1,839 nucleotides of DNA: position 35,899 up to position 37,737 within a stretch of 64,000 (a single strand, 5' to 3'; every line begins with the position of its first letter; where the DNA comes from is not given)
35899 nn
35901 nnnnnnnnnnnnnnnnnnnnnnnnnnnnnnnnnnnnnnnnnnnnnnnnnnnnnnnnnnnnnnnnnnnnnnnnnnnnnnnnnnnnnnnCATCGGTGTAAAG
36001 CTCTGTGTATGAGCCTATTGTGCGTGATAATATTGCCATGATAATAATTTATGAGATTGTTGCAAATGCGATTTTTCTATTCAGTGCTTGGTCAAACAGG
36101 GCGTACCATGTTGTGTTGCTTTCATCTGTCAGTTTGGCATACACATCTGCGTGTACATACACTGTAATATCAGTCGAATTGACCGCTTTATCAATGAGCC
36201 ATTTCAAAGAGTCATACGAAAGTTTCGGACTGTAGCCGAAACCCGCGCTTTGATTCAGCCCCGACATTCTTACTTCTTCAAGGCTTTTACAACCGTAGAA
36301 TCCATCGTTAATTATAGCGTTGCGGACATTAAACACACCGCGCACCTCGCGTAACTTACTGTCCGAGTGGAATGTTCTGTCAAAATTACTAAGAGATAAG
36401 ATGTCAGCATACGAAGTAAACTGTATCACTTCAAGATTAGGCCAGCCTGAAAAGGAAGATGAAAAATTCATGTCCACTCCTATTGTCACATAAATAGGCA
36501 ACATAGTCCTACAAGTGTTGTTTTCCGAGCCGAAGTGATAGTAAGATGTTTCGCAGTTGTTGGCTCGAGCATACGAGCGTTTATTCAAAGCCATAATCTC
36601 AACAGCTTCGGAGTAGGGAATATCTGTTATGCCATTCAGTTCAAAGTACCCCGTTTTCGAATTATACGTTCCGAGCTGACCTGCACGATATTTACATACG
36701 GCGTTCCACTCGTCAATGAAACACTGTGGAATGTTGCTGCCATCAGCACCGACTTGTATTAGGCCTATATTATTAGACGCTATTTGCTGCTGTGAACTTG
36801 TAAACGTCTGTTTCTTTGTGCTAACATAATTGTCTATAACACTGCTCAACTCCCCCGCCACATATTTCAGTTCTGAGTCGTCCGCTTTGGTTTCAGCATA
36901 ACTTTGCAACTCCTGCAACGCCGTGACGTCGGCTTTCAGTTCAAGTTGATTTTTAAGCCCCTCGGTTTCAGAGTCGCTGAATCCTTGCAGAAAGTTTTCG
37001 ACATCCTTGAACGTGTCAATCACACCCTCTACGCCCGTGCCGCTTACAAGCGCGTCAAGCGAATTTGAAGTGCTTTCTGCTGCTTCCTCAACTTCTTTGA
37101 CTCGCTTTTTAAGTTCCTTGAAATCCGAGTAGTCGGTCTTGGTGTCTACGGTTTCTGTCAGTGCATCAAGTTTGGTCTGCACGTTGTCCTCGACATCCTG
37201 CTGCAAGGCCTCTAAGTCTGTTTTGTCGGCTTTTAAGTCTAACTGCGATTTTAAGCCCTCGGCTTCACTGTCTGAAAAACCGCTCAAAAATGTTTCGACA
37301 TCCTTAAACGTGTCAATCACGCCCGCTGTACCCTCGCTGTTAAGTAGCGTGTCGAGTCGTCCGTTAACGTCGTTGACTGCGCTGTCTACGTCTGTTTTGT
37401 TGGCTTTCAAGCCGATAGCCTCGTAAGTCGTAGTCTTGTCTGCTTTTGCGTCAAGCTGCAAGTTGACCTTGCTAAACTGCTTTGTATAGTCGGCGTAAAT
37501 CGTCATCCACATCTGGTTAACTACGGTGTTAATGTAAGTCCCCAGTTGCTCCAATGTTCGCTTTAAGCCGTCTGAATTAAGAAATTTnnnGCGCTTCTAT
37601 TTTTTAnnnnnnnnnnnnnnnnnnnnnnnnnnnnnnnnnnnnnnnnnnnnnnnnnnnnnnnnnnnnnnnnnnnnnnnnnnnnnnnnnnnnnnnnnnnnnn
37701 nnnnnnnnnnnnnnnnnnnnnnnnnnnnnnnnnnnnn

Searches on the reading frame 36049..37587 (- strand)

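Call 52: search_protein_families(library=pfam, proteins=[window:36049-37587:-], max_evalue=0.001)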
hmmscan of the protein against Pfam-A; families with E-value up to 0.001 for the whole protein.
window:36049-37587:- (512 aa): 1 family
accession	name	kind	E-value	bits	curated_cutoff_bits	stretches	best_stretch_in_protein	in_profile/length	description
PF16043.11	DUF4795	-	6.3e-06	26.2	34.8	1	46-137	56-143/208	Domain of unknown function (DUF4795)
